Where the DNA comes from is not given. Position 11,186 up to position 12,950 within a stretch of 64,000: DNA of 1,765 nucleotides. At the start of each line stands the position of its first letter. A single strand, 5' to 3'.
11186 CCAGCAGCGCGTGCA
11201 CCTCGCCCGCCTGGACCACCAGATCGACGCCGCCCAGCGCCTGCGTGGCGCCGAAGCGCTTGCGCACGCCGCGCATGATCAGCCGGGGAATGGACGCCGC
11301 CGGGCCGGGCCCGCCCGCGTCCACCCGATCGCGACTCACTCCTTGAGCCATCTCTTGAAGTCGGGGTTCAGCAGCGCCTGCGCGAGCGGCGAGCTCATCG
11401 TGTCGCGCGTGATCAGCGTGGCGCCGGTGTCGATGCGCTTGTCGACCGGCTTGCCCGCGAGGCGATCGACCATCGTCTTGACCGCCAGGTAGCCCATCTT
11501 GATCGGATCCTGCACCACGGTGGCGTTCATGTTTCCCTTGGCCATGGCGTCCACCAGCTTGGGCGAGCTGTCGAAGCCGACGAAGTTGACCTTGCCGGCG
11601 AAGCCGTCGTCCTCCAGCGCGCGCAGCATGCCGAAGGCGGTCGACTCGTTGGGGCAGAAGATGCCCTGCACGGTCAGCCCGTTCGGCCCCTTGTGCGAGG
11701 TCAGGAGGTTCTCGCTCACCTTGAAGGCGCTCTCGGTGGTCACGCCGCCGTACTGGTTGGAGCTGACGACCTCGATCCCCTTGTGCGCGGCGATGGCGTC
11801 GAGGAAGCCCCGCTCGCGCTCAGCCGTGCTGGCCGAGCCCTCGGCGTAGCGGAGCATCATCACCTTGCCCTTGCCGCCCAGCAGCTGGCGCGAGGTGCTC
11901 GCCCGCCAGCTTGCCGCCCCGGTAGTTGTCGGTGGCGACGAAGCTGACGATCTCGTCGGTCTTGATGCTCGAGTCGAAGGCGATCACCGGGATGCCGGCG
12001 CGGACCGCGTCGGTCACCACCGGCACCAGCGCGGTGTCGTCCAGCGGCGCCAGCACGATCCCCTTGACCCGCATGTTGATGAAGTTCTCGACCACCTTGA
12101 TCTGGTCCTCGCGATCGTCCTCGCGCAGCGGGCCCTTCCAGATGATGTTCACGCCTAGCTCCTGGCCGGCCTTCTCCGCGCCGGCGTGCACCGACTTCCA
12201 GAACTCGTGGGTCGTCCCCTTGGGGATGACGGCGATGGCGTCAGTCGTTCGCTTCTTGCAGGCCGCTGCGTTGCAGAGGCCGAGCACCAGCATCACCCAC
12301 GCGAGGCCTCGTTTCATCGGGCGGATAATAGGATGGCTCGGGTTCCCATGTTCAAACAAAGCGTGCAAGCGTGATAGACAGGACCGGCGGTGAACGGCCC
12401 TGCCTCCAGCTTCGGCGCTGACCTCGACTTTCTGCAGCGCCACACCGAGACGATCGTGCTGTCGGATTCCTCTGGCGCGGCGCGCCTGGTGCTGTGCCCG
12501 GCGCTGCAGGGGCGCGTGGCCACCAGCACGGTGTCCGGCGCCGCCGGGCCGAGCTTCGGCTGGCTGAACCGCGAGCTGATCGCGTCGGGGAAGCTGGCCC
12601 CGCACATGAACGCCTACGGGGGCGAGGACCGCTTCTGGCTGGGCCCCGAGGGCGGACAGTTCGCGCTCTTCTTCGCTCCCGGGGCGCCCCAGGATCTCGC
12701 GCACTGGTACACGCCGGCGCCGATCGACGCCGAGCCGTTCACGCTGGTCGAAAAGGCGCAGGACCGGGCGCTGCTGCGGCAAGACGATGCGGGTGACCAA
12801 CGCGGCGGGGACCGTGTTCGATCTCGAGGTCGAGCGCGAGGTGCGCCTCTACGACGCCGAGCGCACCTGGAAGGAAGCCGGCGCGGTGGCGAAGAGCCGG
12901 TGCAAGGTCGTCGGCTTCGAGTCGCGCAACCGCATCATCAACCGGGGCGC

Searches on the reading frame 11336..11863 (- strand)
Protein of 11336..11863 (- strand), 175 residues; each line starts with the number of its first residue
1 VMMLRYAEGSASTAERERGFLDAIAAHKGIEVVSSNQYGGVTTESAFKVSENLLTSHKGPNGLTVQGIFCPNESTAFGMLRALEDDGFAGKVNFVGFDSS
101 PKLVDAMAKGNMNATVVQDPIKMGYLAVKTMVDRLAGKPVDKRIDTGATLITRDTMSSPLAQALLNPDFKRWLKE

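Call 24: search_protein_families(library=pfam, proteins=[window:11336-11863:-], max_evalue=0.001)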
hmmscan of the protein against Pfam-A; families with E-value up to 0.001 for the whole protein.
window:11336-11863:- (175 aa): 3 families
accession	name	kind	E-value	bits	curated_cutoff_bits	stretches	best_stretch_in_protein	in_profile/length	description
PF13407.12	Peripla_BP_4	-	1.4e-28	100.6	35.1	1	3-138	126-257/258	Periplasmic binding protein domain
PF13377.12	Peripla_BP_3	-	8.8e-13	49.1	26.5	1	8-155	21-166/167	Periplasmic binding protein-like domain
PF00532.27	Peripla_BP_1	-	3.2e-05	24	22.2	1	7-107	129-226/281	Periplasmic binding proteins and sugar binding domain of LacI family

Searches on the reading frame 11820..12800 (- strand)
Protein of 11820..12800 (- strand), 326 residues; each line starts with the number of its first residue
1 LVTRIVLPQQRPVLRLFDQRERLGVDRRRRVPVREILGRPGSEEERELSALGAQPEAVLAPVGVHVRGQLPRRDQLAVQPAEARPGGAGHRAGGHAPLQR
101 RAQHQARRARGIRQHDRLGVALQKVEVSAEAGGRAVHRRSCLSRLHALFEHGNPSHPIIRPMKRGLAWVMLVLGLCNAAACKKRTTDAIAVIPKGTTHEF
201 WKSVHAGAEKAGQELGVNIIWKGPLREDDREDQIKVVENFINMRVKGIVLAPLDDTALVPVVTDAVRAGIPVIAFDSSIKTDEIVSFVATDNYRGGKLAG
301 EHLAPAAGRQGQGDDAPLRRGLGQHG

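Call 24: search_protein_families(library=pfam, proteins=[window:11820-12800:-], max_evalue=0.001)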
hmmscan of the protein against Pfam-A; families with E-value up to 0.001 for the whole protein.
window:11820-12800:- (326 aa): 2 families
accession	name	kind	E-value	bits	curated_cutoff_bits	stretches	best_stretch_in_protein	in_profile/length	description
PF13407.12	Peripla_BP_4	-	4.4e-31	108.8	35.1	1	189-311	1-122/258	Periplasmic binding protein domain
PF00532.27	Peripla_BP_1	-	1.8e-10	41.2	22.2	1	187-310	2-122/281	Periplasmic binding proteins and sugar binding domain of LacI family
